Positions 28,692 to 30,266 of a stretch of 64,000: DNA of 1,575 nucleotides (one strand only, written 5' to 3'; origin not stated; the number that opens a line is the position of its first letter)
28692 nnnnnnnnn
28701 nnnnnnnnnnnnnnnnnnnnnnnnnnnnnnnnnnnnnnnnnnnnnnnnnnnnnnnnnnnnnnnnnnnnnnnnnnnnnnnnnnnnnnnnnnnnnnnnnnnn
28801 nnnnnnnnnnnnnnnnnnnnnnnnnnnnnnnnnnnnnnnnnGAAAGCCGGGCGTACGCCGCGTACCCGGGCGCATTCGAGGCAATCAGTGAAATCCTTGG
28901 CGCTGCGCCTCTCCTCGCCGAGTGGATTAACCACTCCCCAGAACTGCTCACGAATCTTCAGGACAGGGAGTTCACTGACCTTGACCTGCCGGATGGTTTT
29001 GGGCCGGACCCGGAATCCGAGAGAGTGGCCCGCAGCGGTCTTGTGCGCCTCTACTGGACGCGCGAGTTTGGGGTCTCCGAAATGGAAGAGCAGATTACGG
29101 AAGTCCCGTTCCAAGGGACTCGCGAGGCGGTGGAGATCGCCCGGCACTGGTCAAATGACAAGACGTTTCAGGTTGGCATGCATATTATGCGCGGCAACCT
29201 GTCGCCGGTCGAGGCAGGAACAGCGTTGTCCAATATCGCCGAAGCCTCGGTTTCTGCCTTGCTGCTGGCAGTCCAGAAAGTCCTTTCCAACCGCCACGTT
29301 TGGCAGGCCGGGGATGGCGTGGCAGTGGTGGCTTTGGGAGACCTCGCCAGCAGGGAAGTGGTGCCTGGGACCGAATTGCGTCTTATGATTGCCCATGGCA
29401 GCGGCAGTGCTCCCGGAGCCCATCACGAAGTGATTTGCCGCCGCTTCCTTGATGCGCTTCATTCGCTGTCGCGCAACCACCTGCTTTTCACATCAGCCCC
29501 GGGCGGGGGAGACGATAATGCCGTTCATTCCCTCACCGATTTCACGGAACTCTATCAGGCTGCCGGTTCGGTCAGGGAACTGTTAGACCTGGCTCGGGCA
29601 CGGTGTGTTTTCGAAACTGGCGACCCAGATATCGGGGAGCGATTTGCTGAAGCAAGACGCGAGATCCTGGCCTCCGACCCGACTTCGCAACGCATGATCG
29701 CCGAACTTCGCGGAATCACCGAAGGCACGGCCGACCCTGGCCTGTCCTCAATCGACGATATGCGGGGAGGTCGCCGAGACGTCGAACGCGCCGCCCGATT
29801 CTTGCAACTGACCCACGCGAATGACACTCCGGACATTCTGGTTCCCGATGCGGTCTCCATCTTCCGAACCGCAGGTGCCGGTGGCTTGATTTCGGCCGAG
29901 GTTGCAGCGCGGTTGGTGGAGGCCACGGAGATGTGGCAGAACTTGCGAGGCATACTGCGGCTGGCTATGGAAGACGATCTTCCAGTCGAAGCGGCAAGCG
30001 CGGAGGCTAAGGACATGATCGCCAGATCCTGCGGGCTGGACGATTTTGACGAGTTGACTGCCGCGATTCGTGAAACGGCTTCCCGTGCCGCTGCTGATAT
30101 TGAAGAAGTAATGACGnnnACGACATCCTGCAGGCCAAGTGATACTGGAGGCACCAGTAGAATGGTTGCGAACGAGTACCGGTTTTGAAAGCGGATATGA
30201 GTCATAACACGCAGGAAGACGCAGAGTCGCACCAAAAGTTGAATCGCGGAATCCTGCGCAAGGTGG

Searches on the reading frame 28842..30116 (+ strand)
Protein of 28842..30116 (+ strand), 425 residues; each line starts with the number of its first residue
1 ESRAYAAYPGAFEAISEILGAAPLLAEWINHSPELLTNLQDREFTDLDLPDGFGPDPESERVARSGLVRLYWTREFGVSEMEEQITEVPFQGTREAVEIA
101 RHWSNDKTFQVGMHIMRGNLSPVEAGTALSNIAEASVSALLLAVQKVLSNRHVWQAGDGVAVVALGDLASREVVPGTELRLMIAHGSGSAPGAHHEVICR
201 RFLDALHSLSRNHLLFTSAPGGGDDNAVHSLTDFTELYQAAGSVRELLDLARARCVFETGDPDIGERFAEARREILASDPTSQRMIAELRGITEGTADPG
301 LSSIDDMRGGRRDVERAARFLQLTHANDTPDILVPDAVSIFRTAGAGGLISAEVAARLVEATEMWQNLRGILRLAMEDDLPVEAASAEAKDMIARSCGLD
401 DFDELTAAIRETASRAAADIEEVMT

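Call 91: find_homologous_proteins(query=window:28842-30116:+, max_evalue=0.00001)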
Query window:28842-30116:+ (425 aa): 109 proteins with E <= 0.00001 among 8000 candidates.
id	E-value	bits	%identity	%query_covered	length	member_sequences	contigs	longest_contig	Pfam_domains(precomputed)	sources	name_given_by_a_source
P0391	1.5e-139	484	59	99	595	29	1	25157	PF08335.17,PF03710.22,PF00487.31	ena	-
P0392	1.7e-138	480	57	99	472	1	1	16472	PF03710.22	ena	-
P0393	6.5e-136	472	58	99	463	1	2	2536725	PF03710.22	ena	-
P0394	4.5e-135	469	56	97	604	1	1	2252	PF08335.17,PF03710.22,PF00487.31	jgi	-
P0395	2.1e-132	460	54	99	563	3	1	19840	PF08335.17,PF03710.22,PF00487.31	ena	-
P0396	1.8e-131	457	53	99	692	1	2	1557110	PF03710.22,PF00487.31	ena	-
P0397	1.6e-130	454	53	100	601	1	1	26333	PF03710.22,PF00487.31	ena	-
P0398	1.9e-130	454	53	99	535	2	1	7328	PF08335.17,PF03710.22,PF00487.31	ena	-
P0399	6.7e-129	448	56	95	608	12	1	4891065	PF03710.22,PF00487.31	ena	-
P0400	7.4e-127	442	53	96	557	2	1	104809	PF03710.22,PF00487.31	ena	-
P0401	1.3e-126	441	53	96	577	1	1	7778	PF03710.22,PF00487.31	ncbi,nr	ncbi:MAG: hypothetical protein F4204_17075 [Rhodospirillaceae bacterium]|nr:hypothetical protein [Rh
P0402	1.8e-126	440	54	99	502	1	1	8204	PF03710.22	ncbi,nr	ncbi:MAG: hypothetical protein F4160_03080, partial [Rhodospirillaceae bacterium]|nr:hypothetical pr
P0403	5.4e-126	439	53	96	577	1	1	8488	PF03710.22,PF00487.31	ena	-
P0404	3.6e-119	416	53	95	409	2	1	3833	PF08335.17,PF03710.22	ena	-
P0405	5.5e-119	416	51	97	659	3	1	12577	PF08335.17,PF03710.22,PF00487.31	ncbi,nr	ncbi:MAG: fatty acid desaturase, partial [Alphaproteobacteria bacterium]|nr:fatty acid desaturase [A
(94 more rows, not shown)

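Call 101: predict_structure(alignment_id=A2)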
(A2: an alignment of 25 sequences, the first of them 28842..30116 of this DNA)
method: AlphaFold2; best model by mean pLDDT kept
length: 425 residues; sequences in the alignment: 25
mean_pLDDT: 86.2   pTM: 0.88
mean pLDDT of the five models: 86.2, 85.1, 84.8, 84.2, 81.6
residues with pLDDT >= 90: 199; 70-90: 184; 50-70: 33; < 50: 9
segments of 3 or more residues with pLDDT < 50: 45-48, 221-223
pLDDT, mean of each block of 10 residues (from residue 1): 78 82 84 80 50 75 84 88 91 93 92 88 93 95 84 74 92 90 77 74 90 82 64 84 86 92 92 90 90 74 90 95 90 92 96 98 94 81 87 90 95 96 93
secondary structure, 60 per line:
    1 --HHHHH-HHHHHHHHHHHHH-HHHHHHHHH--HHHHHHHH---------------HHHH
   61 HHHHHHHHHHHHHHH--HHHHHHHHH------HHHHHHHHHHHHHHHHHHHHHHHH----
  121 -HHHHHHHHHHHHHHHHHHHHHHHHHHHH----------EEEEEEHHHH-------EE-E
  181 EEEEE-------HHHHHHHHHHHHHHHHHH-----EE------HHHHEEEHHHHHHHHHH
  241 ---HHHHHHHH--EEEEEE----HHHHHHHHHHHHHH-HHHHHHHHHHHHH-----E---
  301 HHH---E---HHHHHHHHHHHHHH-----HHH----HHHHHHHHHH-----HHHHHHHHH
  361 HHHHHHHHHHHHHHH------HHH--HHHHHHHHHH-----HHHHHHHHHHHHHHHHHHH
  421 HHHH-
elements in order: H3-7 H9-21 H23-31 H34-41 H57-75 H78-86 H93-116 H122-149 E160-165 H166-169 E180-185 H193-210 H224-227 E228-230 H231-240 H244-251 E254-259 H264-277 H279-291 H311-324 H337-346 H352-375 H387-396 H402-424

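Call 103: fold_search(model_id=the predicted structure, library=pdb)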
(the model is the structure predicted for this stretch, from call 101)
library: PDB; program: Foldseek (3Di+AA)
matches with E <= 10: 436; with E <= 0.001: 4
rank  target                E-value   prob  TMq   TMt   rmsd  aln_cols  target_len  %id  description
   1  1v4a                  1.3e-13  1.00  0.71  0.70   4.9       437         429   15  Structure of the N-terminal Domain of Escherichia coli Glutamine Synthetase adenylyltransferase (released 2004-07-27)
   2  3k7d_A                2.9e-12  1.00  0.68  0.59   6.7       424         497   19  C-terminal (adenylylation) domain of E.coli Glutamine Synthetase Adenylyltransferase (released 2009-12-15)
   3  3k7d_B                6.8e-12  1.00  0.63  0.55   6.8       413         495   19  C-terminal (adenylylation) domain of E.coli Glutamine Synthetase Adenylyltransferase (released 2009-12-15)
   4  6yx5_B                9.4e-06  1.00  0.48  0.59   6.9       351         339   14  Structure of DrrA from Legionella pneumophilia in complex with human Rab8a (released 2020-12-23)
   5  9mg8_A                6.7e-02  0.35  0.18  0.20  21.1       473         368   14  Crystal Structure of b-iTHR-110 (released 2025-12-17)
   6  9mg8_B                1.1e-01  0.18  0.15  0.17  22.2       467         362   15  Crystal Structure of b-iTHR-110 (released 2025-12-17)
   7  8g9j                  1.9e-01  0.30  0.13  0.23  17.2       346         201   14  Geometrically programmable nanomaterial construction using regularized protein building blocks (released 2024-03-13)
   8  6t80_A                2.6e-01  0.16  0.14  0.20  15.0       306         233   12  Human 14-3-3 sigma fused to the AANAT peptide including phosphoserine-205 (released 2020-11-18)
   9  6sii                  4.6e-01  0.06  0.10  0.12  21.1       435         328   12  T. brucei FPPS in complex with 1-((1H-indol-3-yl)methyl)-N-(3-chlorobenzyl)piperidin-4-amine (released 2020-08-26)
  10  6t5h_B                5.4e-01  0.12  0.15  0.20  17.3       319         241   13  Human 14-3-3 sigma fused to the StARD1 peptide including phosphoserine-57 (released 2020-11-18)
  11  2v7d_B                5.7e-01  0.10  0.14  0.20  15.9       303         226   12  14-3-3 protein zeta in complex with Thr758 phosphorylated integrin beta2 peptide (released 2008-06-24)
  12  7bxo_A                6.2e-01  0.66  0.18  0.43   6.4       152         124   10  Crystal structure of the toxin-antitoxin with AMP-PNP (released 2020-09-30)
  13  6un8_A                6.2e-01  0.28  0.19  0.29  14.9       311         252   11  Wild type ANT bound to neomycin (released 2020-05-06)
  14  5oma_B                6.2e-01  0.14  0.16  0.23  15.1       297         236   12  CH3 chimera of human 14-3-3 sigma with the StARD1 peptide including Ser57 (released 2017-10-11)
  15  6j6f_B                7.7e-01  0.08  0.12  0.15  22.8       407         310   10  Ligand binding domain 1 and 2 of Talaromyces marneffei Mp1 protein (released 2019-03-06)
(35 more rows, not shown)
